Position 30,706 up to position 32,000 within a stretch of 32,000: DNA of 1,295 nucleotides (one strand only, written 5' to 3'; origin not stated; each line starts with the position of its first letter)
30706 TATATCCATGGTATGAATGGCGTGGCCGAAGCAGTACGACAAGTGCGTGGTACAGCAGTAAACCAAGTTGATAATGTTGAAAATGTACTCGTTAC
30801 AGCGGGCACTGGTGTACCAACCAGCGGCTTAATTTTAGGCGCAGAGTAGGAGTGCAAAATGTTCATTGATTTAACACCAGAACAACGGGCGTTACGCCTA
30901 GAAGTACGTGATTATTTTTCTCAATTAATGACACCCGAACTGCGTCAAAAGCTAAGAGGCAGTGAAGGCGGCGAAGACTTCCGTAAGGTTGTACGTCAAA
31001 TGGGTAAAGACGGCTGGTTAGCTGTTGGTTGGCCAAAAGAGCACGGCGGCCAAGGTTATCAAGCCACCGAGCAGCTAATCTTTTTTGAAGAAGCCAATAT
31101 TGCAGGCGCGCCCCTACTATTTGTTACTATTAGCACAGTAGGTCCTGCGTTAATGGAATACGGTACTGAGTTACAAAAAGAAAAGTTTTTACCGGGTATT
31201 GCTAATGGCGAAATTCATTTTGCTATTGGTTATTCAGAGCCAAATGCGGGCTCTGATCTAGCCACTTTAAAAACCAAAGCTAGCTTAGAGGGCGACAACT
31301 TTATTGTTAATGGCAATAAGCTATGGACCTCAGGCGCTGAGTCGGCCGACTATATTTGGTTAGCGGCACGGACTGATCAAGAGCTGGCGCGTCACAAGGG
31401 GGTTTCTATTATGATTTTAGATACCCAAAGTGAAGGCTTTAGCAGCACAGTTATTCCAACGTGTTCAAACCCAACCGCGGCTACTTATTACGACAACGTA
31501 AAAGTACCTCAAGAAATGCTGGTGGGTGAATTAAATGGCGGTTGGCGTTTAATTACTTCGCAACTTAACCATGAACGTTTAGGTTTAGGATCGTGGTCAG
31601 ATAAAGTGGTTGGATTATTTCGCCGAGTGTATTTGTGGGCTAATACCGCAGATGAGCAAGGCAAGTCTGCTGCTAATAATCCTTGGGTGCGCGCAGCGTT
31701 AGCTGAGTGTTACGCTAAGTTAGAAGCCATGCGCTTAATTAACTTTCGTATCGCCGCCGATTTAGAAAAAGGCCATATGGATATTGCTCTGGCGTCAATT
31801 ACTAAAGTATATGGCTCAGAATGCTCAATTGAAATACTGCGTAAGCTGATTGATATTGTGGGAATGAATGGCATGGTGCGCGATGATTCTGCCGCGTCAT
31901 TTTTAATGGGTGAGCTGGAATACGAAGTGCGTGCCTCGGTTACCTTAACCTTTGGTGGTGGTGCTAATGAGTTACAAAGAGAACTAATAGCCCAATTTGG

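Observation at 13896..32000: Probable steroid / bile-acid catabolic cluster in a marine gammaproteobacterial chromosome, running off the window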

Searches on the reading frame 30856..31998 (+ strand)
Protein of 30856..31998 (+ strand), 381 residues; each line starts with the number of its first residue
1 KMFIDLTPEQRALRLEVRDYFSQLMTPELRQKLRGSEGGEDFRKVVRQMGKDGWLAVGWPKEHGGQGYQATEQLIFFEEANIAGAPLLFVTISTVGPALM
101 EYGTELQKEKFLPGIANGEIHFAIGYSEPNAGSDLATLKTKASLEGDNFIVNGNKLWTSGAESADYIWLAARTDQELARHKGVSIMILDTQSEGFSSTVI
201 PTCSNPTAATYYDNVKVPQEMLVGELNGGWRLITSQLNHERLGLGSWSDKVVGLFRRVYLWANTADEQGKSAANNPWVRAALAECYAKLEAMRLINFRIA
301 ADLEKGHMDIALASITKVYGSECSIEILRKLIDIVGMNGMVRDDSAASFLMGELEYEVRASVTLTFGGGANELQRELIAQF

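Call 8: search_protein_families(library=ncbifam, proteins=[window:30856-31998:+], max_evalue=0.00001)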
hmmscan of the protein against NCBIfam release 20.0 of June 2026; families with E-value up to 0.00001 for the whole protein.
window:30856-31998:+ (381 aa): 17 families
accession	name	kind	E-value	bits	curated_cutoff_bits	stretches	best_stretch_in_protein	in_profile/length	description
TIGR03204.1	pimC_large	equivalog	9.7e-60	202.5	623.85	1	6-379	4-389/395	pimeloyl-CoA dehydrogenase large subunit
NF042972.1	AcrlCoAredClosAcrC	equivalog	2.8e-40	138.2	640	1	3-343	2-345/378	acryloyl-CoA reductase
NF045552.1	GlutCoADH_Des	equivalog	7.7e-36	124.1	470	1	4-341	3-346/387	glutaryl-CoA dehydrogenase Acd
NF008997.0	PRK12341.1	equivalog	1.3e-32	113.4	537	1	5-344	4-346/382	acyl-CoA dehydrogenase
NF045652.1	ProlPCPDhRedW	equivalog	2.1e-32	112.4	650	1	22-379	12-370/376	L-prolyl-[peptidyl-carrier protein] dehydrogenase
NF042439.1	SulpropCoADesulf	equivalog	5.2e-31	107.7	600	1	44-380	28-368/379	3-sulfinopropanoyl-CoA desulfinase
NF043006.1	CyhCrbnylCoADH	equivalog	7.4e-28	97.6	650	1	45-379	40-372/380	cyclohexane-1-carbonyl-CoA dehydrogenase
TIGR03207.1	cyc_hxne_CoA_dh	equivalog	9.1e-28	97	575.35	1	7-345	2-343/372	cyclohexanecarboxyl-CoA dehydrogenase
NF053553.1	prodigi_MBC_PigA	equivalog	6e-27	94.7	500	1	6-380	5-377/381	prodigiosin MBC biosynthesis dehydrogenase PigA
NF058590.1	AcCoDHFadEBacil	equivalog_domain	3.3e-23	82.1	600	1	5-312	20-329/586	acyl-CoA dehydrogenase FadE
NF002885.1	PRK03354.1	equivalog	3.3e-20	72.5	540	1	40-341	40-340/378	crotonobetainyl-CoA dehydrogenase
NF052270.1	Staph_DH_FadE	equivalog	1.3e-19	70.2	600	1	99-350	117-369/400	acyl-CoA dehydrogenase FadE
TIGR03203.1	pimD_small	equivalog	1.5e-18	67.1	652.7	1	4-244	2-243/378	pimeloyl-CoA dehydrogenase small subunit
NF007000.1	PRK09463.1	subfamily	1.4e-12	46.8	600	1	45-378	78-430/726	acyl-CoA dehydrogenase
NF037942.1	ac_ACP_DH_MbtN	equivalog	5.3e-12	45.2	700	1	116-379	105-362/376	mycobactin biosynthesis acyl-ACP dehydrogenase MbtN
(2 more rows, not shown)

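Call 15: search_solved_structures(query=window:30856-31998:+, max_evalue=1e-20)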
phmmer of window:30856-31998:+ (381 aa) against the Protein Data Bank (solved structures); distinct sequences matched with E-value up to 1e-20: 53.
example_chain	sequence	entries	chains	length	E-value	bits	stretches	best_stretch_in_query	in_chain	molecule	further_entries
6wy8_B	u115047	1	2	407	1.3e-115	389.6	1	12-379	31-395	Acyl-CoA dehydrogenase domain protein Tcur3483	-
6wy9_A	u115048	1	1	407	8.1e-115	386.9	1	12-379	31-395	Acyl-CoA dehydrogenase domain protein Tcur3483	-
4x28_A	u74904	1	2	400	1.8e-111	375.9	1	3-379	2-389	Acyl-CoA dehydrogenase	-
1ivh_A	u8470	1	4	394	2.4e-38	135.3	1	6-361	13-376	ISOVALERYL-COA DEHYDROGENASE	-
8sgr_A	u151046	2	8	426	3.2e-38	134.9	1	6-361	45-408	Isovaleryl-CoA dehydrogenase, mitochondrial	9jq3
9jq4_A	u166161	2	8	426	2.2e-37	132.2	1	6-361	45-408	Isovaleryl-CoA dehydrogenase, mitochondrial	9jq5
3pfd_A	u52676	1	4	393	2.3e-35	125.5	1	44-346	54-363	Acyl-CoA dehydrogenase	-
7w0j_A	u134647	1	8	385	4.9e-34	121.1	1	56-347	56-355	Acyl-CoA dehydrogenase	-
1ukw_A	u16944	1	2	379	5.1e-34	121.1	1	5-379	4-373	acyl-CoA dehydrogenase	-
8i4p_A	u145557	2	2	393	5.2e-34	121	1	56-347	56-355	Acyl-CoA dehydrogenase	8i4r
3mpi_A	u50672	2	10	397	8.2e-34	120.4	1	4-343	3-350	Glutaryl-CoA dehydrogenase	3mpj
8hk0_A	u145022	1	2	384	9.3e-34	120.2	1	6-378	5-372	Acyl-CoA dehydrogenase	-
5ol2_C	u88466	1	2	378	2.1e-33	119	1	44-346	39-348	Acyl-CoA dehydrogenase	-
6fah_C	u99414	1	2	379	7.8e-33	117.2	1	9-343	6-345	Caffeyl-CoA reductase-Etf complex subunit CarC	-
4l1f_A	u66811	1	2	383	2.5e-32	115.5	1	4-350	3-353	Acyl-CoA dehydrogenase domain protein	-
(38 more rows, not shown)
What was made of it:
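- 30859..32000 (+): ChsE2/Scd2A-type ACAD subunit, cut by the window end about 28 nt before its stop. Equivalent to TA441 ORF44. PDB 6wy8_B E 1.3e-115 and 4x28_A E 1.8e-111 (call 15).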

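Call 17: find_related_loci(query=window:30856-31998:+, collection=genome_contigs, flank=10000)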
Query window:30856-31998:+ (381 aa) in genome_contigs; peptide patterns used: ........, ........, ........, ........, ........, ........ (x = any residue, [..] = any of these).
600 stretches matched a pattern (row limit reached: there are more); 556 encode a relative of the query (tblastn E <= 1e-3); the best 80 are kept; 80 distinct loci.
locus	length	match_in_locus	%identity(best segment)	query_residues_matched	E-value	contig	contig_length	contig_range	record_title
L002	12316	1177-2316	95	2-381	0e+0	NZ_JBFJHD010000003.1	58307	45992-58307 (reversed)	MAG: Pseudoalteromonas sp. isolate Mix_sand16.2022.02.G.44 k141_488509_length_58307_cov_16.9086, whole genome shotgun se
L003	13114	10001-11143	93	1-381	0e+0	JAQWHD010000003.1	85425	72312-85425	MAG: Thalassotalea sp. isolate cluster1_bin.20 k141_735111, whole genome shotgun sequence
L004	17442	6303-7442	92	2-381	0e+0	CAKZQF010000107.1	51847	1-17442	MAG TPA_asm: uncultured Gammaproteobacteria bacterium isolate ERR2094174_bin.37_CONCOCT_v1.1_MAG genome assembly, contig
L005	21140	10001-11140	90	2-381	0e+0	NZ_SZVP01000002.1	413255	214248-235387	Colwellia ponticola strain OISW-25 contig2, whole genome shotgun sequence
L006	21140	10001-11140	89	2-381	0e+0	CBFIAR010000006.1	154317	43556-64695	MAG: Glaciecola sp. isolate Co_bin_590_strict genome assembly, contig: Co_bin_590_strict_c6, whole genome shotgun sequen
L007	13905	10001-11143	89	1-381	0e+0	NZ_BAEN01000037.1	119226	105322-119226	Aliiglaciecola lipolytica E3, whole genome shotgun sequence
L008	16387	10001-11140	88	2-381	0e+0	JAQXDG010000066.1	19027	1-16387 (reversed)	MAG: Glaciecola sp. isolate cluster4_bin.62 k119_75246, whole genome shotgun sequence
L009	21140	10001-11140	88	2-381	0e+0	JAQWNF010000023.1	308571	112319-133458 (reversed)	MAG: Glaciecola sp. isolate cluster2_bin.172 k141_2052424, whole genome shotgun sequence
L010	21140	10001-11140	87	2-381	0e+0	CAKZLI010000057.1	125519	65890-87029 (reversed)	MAG TPA_asm: uncultured Glaciecola sp. isolate ERR2094168_bin.148_CONCOCT_v1.1_MAG genome assembly, contig: ERZ650160.72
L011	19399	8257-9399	83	1-381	0e+0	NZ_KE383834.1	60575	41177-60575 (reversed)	Oceanospirillum beijerinckii DSM 7166 H579DRAFT_scaffold00033.33, whole genome shotgun sequence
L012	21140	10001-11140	83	2-381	0e+0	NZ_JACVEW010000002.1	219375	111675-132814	Marinobacterium alkalitolerans strain AK62 NODE_2_length_219375_cov_83.983041, whole genome shotgun sequence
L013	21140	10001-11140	83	2-381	0e+0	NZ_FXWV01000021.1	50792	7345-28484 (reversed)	Marinobacterium sediminicola strain CGMCC 1.7287 Ga0070183_121, whole genome shotgun sequence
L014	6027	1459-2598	82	2-381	0e+0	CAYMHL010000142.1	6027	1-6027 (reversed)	MAG TPA_asm: uncultured Marinobacterium sp. isolate binchicken_co139_49 genome assembly, contig: NODE_32129_length_6027_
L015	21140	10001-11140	82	2-381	0e+0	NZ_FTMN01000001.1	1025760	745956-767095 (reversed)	Marinobacterium stanieri strain DSM 7027, whole genome shotgun sequence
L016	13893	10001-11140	82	2-381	0e+0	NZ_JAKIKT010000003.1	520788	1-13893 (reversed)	Shewanella corallii strain DSM 21332 contig00003, whole genome shotgun sequence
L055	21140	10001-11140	78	2-381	0e+0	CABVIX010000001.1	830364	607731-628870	Pseudomonas fluorescens isolate PS910 genome assembly, contig: PS910_1, whole genome shotgun sequence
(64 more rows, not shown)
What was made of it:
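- The block is widespread in Pseudomonas, Thauera, Aromatoleum and Zoogloea, which are known for aromatic and terpenoid degradation (call 17).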

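Call 22: search_protein_families(library=ncbifam, proteins=[L002:2361-3563:+, L002:3560-4672:+, L002:4773-5651:-, L002:5703-7826:-, L002:7869-8723:-, L002:8992-9735:+, L002:9738-10379:+, L002:10376-12268:+], max_evalue=1e-10)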
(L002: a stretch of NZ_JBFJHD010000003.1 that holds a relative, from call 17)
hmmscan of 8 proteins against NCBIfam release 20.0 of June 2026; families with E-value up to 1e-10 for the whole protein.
L002:2361-3563:+ (400 aa): 12 families
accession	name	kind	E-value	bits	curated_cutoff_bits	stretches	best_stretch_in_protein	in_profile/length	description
TIGR03204.1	pimC_large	equivalog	9.7e-71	238.7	623.85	1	6-392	10-395/395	pimeloyl-CoA dehydrogenase large subunit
NF042972.1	AcrlCoAredClosAcrC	equivalog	1e-28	100.1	640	1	50-251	42-244/378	acryloyl-CoA reductase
NF045552.1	GlutCoADH_Des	equivalog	5e-28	98.4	470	1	53-246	46-241/387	glutaryl-CoA dehydrogenase Acd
TIGR03207.1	cyc_hxne_CoA_dh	equivalog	5.7e-24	84.5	575.35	1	51-238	39-227/372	cyclohexanecarboxyl-CoA dehydrogenase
NF043006.1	CyhCrbnylCoADH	equivalog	2.8e-23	82.5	650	1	62-252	53-244/380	cyclohexane-1-carbonyl-CoA dehydrogenase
NF053553.1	prodigi_MBC_PigA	equivalog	4.6e-22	78.7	500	1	105-252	100-248/381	prodigiosin MBC biosynthesis dehydrogenase PigA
NF008997.0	PRK12341.1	equivalog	9.9e-22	77.5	537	1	73-239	64-232/382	acyl-CoA dehydrogenase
NF045652.1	ProlPCPDhRedW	equivalog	9.7e-19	67.4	650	1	61-251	48-242/376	L-prolyl-[peptidyl-carrier protein] dehydrogenase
NF042439.1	SulpropCoADesulf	equivalog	1.1e-16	60.6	600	1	51-233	31-216/379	3-sulfinopropanoyl-CoA desulfinase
NF058590.1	AcCoDHFadEBacil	equivalog_domain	4.4e-16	58.5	600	1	64-247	73-255/586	acyl-CoA dehydrogenase FadE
NF002885.1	PRK03354.1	equivalog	1.3e-14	54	540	1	105-251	96-241/378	crotonobetainyl-CoA dehydrogenase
NF052270.1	Staph_DH_FadE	equivalog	4.5e-12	45.4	600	1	105-250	117-260/400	acyl-CoA dehydrogenase FadE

L002:3560-4672:+ (370 aa): 12 families
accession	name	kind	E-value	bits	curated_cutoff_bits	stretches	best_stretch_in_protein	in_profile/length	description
TIGR03203.1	pimD_small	equivalog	1.1e-56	192.5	652.7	1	6-367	5-374/378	pimeloyl-CoA dehydrogenase small subunit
NF042972.1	AcrlCoAredClosAcrC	equivalog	8.1e-34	116.9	640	1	1-350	1-357/378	acryloyl-CoA reductase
NF050027.1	acylCoADhIpdE2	equivalog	5.2e-32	111.6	450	1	229-358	176-299/311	acyl-CoA dehydrogenase IpdE2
NF045652.1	ProlPCPDhRedW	equivalog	1.1e-27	96.8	650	1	44-337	35-342/376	L-prolyl-[peptidyl-carrier protein] dehydrogenase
NF045552.1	GlutCoADH_Des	equivalog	1.5e-25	90.2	470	1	1-359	1-369/387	glutaryl-CoA dehydrogenase Acd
NF008997.0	PRK12341.1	equivalog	9.6e-25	87.4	537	1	4-356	4-363/382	acyl-CoA dehydrogenase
NF002885.1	PRK03354.1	equivalog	4.3e-24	85.3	540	1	3-356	3-360/378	crotonobetainyl-CoA dehydrogenase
NF042439.1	SulpropCoADesulf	equivalog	1.4e-23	83.3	600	1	22-363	8-364/379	3-sulfinopropanoyl-CoA desulfinase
NF053553.1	prodigi_MBC_PigA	equivalog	1.7e-23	83.4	500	1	4-341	4-351/381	prodigiosin MBC biosynthesis dehydrogenase PigA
NF058590.1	AcCoDHFadEBacil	equivalog_domain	5.8e-23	81.2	600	1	5-350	21-391/586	acyl-CoA dehydrogenase FadE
TIGR03207.1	cyc_hxne_CoA_dh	equivalog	5.3e-22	78.1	575.35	1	6-342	2-344/372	cyclohexanecarboxyl-CoA dehydrogenase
NF043006.1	CyhCrbnylCoADH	equivalog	5e-15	55.4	650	1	8-354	7-360/380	cyclohexane-1-carbonyl-CoA dehydrogenase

L002:4773-5651:- (292 aa): 220 families (the best 25 are shown)
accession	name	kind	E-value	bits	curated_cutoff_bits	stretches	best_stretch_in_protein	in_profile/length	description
NF005559.1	PRK07231.1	subfamily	6.3e-71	238.8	215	1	37-278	2-248/249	glucose 1-dehydrogenase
NF053702.1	TrHdxCHCADhChcB1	equivalog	3.3e-67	226.5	400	1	38-281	3-244/250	trans-4-hydroxycyclohexanecarboxylate dehydrogenase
NF004791.0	PRK06138.1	equivalog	4.3e-65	219.5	312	1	36-279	2-251/252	SDR family oxidoreductase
NF052558.1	MBtsdlDhBudC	equivalog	7.9e-65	218.9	270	1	38-280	2-244/250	meso-2,3-butanediol dehydrogenase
NF004198.0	PRK05653.1-3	equivalog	9.6e-65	218.5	296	1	37-277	5-246/248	3-oxoacyl-ACP reductase FabG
NF009466.0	PRK12826.1-2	subfamily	7.9e-61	205.7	222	1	38-278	2-245/248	3-oxoacyl-ACP reductase FabG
TIGR01830.1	3oxo_ACP_reduc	equivalog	4.7e-59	200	297.75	1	42-277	1-238/239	3-oxoacyl-[acyl-carrier-protein] reductase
NF005067.0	PRK06484.1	equivalog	1.4e-58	198.8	713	1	38-279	8-253/524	short chain dehydrogenase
TIGR03971.1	SDR_subfam_1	subfamily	4.1e-58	196.8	300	1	37-278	1-269/271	mycofactocin-coupled SDR family oxidoreductase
NF005309.0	PRK06841.1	subfamily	5.8e-58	196.4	286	1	29-278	5-253/255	GolD/DthD family dehydrogenase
NF052562.1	RADHDNL4305835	equivalog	1.1e-56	192.2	400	1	37-279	5-251/252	NADP-dependent (R)-specific alcohol dehydrogenase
NF004818.0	PRK06172.1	equivalog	2.6e-56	190.8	336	1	36-279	4-252/253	SDR family oxidoreductase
NF009464.0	PRK12824.1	subfamily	2.2e-55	188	269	1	39-277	2-242/245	3-oxoacyl-ACP reductase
TIGR01963.1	PHB_DH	subfamily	2.3e-55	187.6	307.05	1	40-279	2-254/255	3-hydroxybutyrate dehydrogenase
NF006074.0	PRK08220.1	equivalog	1.7e-54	185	312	1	34-280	3-250/251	2,3-dihydro-2,3-dihydroxybenzoate dehydrogenase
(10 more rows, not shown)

L002:5703-7826:- (707 aa): 36 families (the best 25 are shown)
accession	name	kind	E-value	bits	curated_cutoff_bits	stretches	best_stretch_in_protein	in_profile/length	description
NF041087.1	bile_acid_BaiCD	equivalog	2.3e-139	465.4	825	2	4-519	1-494/642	bile acid Fe-S flavoenzyme BaiCD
TIGR03997.1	mycofact_OYE_2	equivalog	1e-127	427.2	793.15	1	6-531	1-502/645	mycofactocin system FadH/OYE family oxidoreductase 2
NF045599.1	bili_reduct_long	exception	1.8e-126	422.9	750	2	7-517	1-493/641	bilirubin reductase, long form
NF045592.1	bili_reduct_N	equivalog_domain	7.7e-67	226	425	1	7-389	2-363/363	bilirubin reductase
NF010047.0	PRK13523.1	equivalog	4.4e-60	203.5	431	1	6-362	4-325/339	NADPH dehydrogenase NamA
TIGR03996.1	mycofact_OYE_1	hypoth_equivalog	5.1e-60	203.7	627.9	1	13-499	8-469/633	mycofactocin system FadH/OYE family oxidoreductase 1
NF006101.0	PRK08255.1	equivalog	1.1e-58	198.9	1078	1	6-354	398-727/768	bifunctional salicylyl-CoA 5-hydroxylase/oxidoreductase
NF007899.0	PRK10605.1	subfamily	5.7e-42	144.3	403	1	5-239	4-229/365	N-ethylmaleimide reductase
NF009410.0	PRK12771.1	subfamily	1.1e-26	93.6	516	1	377-534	109-269/566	NAD(P)-binding protein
TIGR01350.1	lipoamide_DH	equivalog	6.7e-19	67.9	408.8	0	571-668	171-271/461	dihydrolipoyl dehydrogenase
TIGR03385.1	CoA_CoA_reduc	equivalog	1.6e-18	66.7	578.8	1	571-674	150-253/439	CoA-disulfide reductase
NF010590.0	PRK13984.1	equivalog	8.4e-18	63.8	946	1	401-563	283-449/611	putative oxidoreductase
NF009454.0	PRK12814.1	equivalog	1.2e-17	63.6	916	1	401-536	188-326/657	putative NADPH-dependent glutamate synthase small subunit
NF045663.1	diclust_near_Sec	equivalog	2.4e-17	62.3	530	0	397-529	97-229/759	pyridine nucleotide-disulfide oxidoreductase/dicluster-binding protein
NF003437.0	PRK04965.1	equivalog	3.2e-17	62.6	392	1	570-672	141-245/378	NADH:flavorubredoxin reductase NorW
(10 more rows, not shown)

L002:7869-8723:- (284 aa): 18 families
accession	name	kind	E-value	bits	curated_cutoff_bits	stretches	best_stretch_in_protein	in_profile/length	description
NF045632.1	hydroxlase_HsaD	equivalog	1.6e-52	178.3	400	1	21-282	16-289/290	4,5:9,10-diseco-3-hydroxy-5,9,17-trioxoandrosta-1(10),2-diene-4-oate hydrolase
TIGR03343.1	biphenyl_bphD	equivalog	2.1e-52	178.1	462.15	1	26-283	18-282/282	2-hydroxy-6-oxo-6-phenylhexa-2,4-dienoate hydrolase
NF011457.0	PRK14875.1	equivalog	6.2e-25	87.9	307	1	28-280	120-368/372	acetoin dehydrogenase dihydrolipoyllysine-residue acetyltransferase subunit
NF050089.1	i_nPHAscl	equivalog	2.1e-20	72.9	300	1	22-144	1-119/288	intracellular short-chain-length polyhydroxyalkanoate depolymerase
NF002043.0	PRK00870.1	subfamily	2.6e-19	69.8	265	1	25-141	31-147/302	haloalkane dehalogenase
TIGR02427.1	protocat_pcaD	equivalog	2.9e-19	69.4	255.85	1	67-282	38-251/251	3-oxoadipate enol-lactonase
NF052614.1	AB_fold_OlsI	equivalog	6.4e-18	65.2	385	0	92-159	71-139/272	ornithine lipid biosynthesis O-acyltransferase OlsI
NF051488.1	bifunc_PcaDC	exception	9.6e-18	64.4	390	1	69-281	39-250/375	bifunctional 3-oxoadipate enol-lactonase/4-carboxymuconolactone decarboxylase PcaDC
TIGR01250.1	pro_imino_pep_2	subfamily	4.3e-17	62.6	167.65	0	22-140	7-127/288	proline iminopeptidase-family hydrolase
TIGR03695.1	menH_SHCHC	equivalog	2.3e-16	60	208.55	1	38-140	2-102/252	2-succinyl-6-hydroxy-2,4-cyclohexadiene-1-carboxylate synthase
NF002938.0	PRK03592.1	equivalog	2.6e-16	59.8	241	1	27-142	19-129/298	haloalkane dehalogenase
TIGR01738.1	bioH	equivalog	2e-14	53.8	206.95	1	38-280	3-244/245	pimeloyl-ACP methyl ester esterase BioH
TIGR03611.1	RutD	equivalog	6.4e-14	51.9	238.5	0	31-140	6-111/258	pyrimidine utilization protein D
NF051487.1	bifunc_PcaCD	exception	9e-14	51.4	430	1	69-282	199-412/413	bifunctional 4-carboxymuconolactone decarboxylase/3-oxoadipate enol-lactonase PcaCD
NF002873.0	PRK03204.1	equivalog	2e-12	47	466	0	28-139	24-131/286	haloalkane dehalogenase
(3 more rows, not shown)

L002:8992-9735:+ (247 aa): 212 families (the best 25 are shown)
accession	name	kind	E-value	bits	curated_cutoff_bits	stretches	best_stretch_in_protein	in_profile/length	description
NF004198.0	PRK05653.1-3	equivalog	2.9e-70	236.5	296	1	2-245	4-247/248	3-oxoacyl-ACP reductase FabG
TIGR01830.1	3oxo_ACP_reduc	equivalog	1.6e-67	227.7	297.75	1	8-245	1-239/239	3-oxoacyl-[acyl-carrier-protein] reductase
NF005559.1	PRK07231.1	subfamily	6.7e-65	219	215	1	4-245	3-248/249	glucose 1-dehydrogenase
NF004791.0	PRK06138.1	equivalog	6e-63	212.5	312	1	1-245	1-250/252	SDR family oxidoreductase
NF009468.0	PRK12826.1-4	equivalog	6.5e-62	209.5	318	1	4-244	6-247/256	SDR family oxidoreductase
NF009466.0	PRK12826.1-2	subfamily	8.9e-61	205.5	222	1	4-245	2-245/248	3-oxoacyl-ACP reductase FabG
NF052558.1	MBtsdlDhBudC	equivalog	1.5e-60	204.9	270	1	4-244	2-241/250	meso-2,3-butanediol dehydrogenase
NF005067.0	PRK06484.1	equivalog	4.8e-58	197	713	1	2-245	6-252/524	short chain dehydrogenase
NF006072.0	PRK08217.1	subfamily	7.8e-57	193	298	1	1-244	1-251/253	3-ketoacyl-(acyl-carrier-protein) reductase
NF004199.0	PRK05653.1-4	equivalog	1.2e-56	192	301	1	1-245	1-246/247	3-oxoacyl-ACP reductase FabG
NF005309.0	PRK06841.1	subfamily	3.5e-56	190.5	286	1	4-244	14-252/255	GolD/DthD family dehydrogenase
NF004197.0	PRK05653.1-1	equivalog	4.4e-56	190.3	332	1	3-245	5-247/249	3-oxoacyl-ACP reductase FabG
TIGR01829.1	AcAcCoA_reduct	subfamily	7.6e-56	189.5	302.1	1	7-244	2-240/242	acetoacetyl-CoA reductase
NF009464.0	PRK12824.1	subfamily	2.3e-54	184.7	269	1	6-244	3-242/245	3-oxoacyl-ACP reductase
NF004818.0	PRK06172.1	equivalog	3.3e-54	183.9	336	1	2-245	4-251/253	SDR family oxidoreductase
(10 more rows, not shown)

L002:9738-10379:+ (213 aa): 0 families

L002:10376-12268:+ (630 aa): 74 families (the best 25 are shown)
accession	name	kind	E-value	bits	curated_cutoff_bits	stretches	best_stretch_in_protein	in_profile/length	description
NF006134.1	PRK08279.1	equivalog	2e-216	720.2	625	1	24-618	17-598/605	long-chain-acyl-CoA synthetase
NF038342.1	FACL_FadD6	exception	7.1e-114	381.3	975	1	39-612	28-572/584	long-chain-acyl-CoA synthetase FadD6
NF004808.0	PRK06155.1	equivalog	3.9e-79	266.3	722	2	37-387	8-348/542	ATP-dependent acyl-CoA ligase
NF004837.0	PRK06187.1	subfamily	1.7e-65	221.3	476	1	49-586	6-521/531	long-chain-fatty-acid--CoA ligase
NF052587.1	SterCoASynCasI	equivalog_domain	2.3e-55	188.1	900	1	91-589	40-510/550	steroid-22-oyl-CoA synthetase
NF005897.1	PRK07867.1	exception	7.3e-50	170.1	850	1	193-598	122-493/496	long-chain-fatty-acid--CoA ligase FadD17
NF009927.1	PRK13388.1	exception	1.1e-49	169.4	800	1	64-607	13-520/523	fatty-acid--CoA ligase FadD1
NF005947.1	PRK08008.1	equivalog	1.5e-48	165.7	651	1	75-583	36-517/518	crotonobetaine/carnitine-CoA ligase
NF006182.0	PRK08316.1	subfamily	2.3e-42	145.2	663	2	48-308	8-262/523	fatty acyl-CoA synthetase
NF004114.0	PRK05605.1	equivalog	5.1e-42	143.9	766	2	215-583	219-565/575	long-chain-fatty-acid--CoA ligase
NF005898.0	PRK07868.1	equivalog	1e-38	132.7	925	1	43-589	439-958/994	acyl-CoA synthetase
NF006181.0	PRK08314.1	subfamily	2.4e-38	131.8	705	1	51-587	24-554/563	long-chain-fatty-acid--CoA ligase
NF005676.0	PRK07470.1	equivalog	3.7e-36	124.8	774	1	48-582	17-524/544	acyl-CoA synthetase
NF004814.0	PRK06164.1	equivalog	1.5e-35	122.8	677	1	48-586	7-529/540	acyl-CoA synthetase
NF005801.1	PRK07656.1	equivalog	6.2e-35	120.8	657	1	53-327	3-274/500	FadD3 family acyl-CoA ligase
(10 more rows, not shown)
